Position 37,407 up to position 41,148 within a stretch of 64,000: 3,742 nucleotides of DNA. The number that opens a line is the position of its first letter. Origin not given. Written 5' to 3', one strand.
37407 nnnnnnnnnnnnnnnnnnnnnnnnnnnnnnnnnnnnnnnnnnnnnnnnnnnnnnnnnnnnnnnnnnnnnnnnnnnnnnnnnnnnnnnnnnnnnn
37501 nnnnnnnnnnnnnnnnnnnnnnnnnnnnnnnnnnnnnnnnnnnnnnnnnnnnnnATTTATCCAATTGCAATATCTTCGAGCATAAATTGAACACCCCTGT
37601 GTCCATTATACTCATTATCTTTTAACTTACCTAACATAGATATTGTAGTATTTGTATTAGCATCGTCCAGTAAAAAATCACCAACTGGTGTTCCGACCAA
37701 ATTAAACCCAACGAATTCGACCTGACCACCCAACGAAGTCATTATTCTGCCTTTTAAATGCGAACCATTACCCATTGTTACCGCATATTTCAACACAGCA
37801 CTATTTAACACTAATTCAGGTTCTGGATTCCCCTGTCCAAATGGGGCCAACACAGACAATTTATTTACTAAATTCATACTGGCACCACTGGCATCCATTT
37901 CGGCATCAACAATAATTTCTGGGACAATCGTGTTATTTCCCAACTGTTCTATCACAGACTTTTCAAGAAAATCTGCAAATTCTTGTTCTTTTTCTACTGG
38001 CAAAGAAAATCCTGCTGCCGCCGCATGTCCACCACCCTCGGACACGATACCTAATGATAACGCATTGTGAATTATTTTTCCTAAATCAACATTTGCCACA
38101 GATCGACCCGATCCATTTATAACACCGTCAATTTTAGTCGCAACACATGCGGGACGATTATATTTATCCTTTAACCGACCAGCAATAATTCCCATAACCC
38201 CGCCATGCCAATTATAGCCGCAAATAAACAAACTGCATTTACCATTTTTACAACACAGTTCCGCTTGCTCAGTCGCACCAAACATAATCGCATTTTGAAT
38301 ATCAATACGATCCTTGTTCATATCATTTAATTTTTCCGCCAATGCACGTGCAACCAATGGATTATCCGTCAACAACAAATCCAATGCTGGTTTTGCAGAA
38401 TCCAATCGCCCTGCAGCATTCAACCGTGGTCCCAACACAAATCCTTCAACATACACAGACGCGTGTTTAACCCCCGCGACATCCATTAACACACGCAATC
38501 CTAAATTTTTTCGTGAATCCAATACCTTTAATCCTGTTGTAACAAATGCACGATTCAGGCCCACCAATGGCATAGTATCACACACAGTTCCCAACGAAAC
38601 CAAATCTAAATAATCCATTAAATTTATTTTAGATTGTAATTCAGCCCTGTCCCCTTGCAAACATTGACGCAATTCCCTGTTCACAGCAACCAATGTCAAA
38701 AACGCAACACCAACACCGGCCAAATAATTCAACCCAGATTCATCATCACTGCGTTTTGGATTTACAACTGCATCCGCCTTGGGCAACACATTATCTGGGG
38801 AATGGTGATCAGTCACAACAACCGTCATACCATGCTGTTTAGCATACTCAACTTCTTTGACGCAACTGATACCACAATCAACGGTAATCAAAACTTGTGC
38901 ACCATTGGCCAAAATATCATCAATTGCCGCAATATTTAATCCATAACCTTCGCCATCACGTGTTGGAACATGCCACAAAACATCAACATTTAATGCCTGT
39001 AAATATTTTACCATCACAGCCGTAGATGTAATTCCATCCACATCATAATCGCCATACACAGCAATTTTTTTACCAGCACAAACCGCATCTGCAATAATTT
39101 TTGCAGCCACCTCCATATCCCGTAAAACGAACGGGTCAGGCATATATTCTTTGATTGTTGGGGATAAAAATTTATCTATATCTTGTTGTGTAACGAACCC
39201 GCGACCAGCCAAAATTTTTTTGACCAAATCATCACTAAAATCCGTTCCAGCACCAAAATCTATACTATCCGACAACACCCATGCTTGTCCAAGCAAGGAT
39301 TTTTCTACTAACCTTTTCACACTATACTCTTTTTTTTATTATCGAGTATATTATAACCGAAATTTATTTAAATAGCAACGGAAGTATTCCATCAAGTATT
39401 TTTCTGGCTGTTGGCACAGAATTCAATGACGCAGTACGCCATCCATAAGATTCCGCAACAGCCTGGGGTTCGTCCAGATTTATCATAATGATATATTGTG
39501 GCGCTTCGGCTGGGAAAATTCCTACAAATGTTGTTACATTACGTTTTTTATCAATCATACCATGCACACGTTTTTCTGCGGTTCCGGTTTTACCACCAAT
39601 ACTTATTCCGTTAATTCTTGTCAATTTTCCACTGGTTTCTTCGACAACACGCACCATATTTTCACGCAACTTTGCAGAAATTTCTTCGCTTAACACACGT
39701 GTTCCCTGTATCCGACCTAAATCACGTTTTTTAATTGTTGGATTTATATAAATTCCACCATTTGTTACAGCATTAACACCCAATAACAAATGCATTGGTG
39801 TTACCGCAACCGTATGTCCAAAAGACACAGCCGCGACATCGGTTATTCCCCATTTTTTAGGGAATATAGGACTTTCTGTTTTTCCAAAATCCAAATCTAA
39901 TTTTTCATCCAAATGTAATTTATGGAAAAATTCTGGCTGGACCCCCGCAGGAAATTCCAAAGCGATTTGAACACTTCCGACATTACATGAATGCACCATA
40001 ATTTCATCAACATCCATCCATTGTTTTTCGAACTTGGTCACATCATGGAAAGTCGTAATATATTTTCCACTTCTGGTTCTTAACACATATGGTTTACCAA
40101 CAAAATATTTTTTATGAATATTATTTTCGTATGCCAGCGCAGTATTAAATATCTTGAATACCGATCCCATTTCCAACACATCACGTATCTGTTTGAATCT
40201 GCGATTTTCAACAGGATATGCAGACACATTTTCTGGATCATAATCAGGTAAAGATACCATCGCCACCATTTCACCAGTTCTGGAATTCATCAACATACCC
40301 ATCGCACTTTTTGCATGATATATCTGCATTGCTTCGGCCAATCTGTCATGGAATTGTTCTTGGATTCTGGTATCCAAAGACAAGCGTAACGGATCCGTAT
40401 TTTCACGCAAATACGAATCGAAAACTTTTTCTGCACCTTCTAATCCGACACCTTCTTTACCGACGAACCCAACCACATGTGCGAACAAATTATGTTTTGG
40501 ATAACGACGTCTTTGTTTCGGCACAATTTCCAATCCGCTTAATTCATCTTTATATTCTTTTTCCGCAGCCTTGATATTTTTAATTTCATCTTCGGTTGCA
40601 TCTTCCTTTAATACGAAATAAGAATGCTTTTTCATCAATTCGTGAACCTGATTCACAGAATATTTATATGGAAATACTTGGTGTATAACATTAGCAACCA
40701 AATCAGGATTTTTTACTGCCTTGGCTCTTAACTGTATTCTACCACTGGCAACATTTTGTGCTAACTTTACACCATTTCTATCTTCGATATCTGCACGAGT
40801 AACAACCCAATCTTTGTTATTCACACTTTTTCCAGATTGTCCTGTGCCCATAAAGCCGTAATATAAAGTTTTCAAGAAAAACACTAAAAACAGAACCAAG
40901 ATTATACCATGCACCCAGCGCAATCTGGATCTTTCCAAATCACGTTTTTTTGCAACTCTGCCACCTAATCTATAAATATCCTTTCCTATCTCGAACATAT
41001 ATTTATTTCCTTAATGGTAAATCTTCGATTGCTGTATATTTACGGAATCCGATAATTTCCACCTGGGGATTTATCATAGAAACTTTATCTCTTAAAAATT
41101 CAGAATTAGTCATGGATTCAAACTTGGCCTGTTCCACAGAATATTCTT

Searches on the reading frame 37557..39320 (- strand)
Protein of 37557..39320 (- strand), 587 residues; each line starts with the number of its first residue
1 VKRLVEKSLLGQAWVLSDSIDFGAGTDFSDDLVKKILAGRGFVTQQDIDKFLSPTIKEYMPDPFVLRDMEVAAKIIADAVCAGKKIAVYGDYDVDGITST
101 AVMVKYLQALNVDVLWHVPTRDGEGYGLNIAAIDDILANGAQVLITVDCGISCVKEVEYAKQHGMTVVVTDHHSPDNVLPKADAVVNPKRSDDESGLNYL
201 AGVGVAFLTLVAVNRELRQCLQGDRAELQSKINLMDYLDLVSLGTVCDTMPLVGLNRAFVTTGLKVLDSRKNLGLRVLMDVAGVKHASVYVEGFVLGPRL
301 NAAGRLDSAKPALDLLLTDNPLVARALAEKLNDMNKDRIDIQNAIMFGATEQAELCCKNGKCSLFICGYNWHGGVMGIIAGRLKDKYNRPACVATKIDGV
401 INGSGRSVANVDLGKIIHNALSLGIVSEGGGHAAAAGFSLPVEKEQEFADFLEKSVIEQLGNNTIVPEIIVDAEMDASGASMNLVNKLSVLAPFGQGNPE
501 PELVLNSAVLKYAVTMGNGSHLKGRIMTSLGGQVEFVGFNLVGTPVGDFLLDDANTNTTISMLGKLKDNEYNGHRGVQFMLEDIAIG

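Call 57: search_protein_families(library=pfam, proteins=[window:37557-39320:-], max_evalue=0.00001)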
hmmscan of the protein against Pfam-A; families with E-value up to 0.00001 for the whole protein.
window:37557-39320:- (587 aa): 3 families
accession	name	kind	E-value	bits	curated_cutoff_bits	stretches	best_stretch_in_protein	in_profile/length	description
PF01368.27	DHH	-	5.4e-26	91.8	28.1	1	85-221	1-104/125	DHH family, N-terminal domain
PF17768.7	RecJ_OB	-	4.2e-19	69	27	1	471-583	1-107/107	RecJ OB domain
PF02272.25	DHHA1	-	1.2e-15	58.2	25.9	1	368-455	10-99/102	DHHA1 domain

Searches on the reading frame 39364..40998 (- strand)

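Call 57: search_protein_families(library=pfam, proteins=[window:39364-40998:-], max_evalue=0.00001)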
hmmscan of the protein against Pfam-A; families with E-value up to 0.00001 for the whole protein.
window:39364-40998:- (544 aa): 2 families
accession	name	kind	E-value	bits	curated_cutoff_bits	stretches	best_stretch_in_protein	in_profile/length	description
PF00905.27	Transpeptidase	-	1.4e-47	162.8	22.1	1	235-518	4-285/299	Penicillin binding protein transpeptidase domain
PF03717.20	PBP_dimer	-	8.6e-14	52.8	24.4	1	66-191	4-152/180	Penicillin-binding Protein dimerisation domain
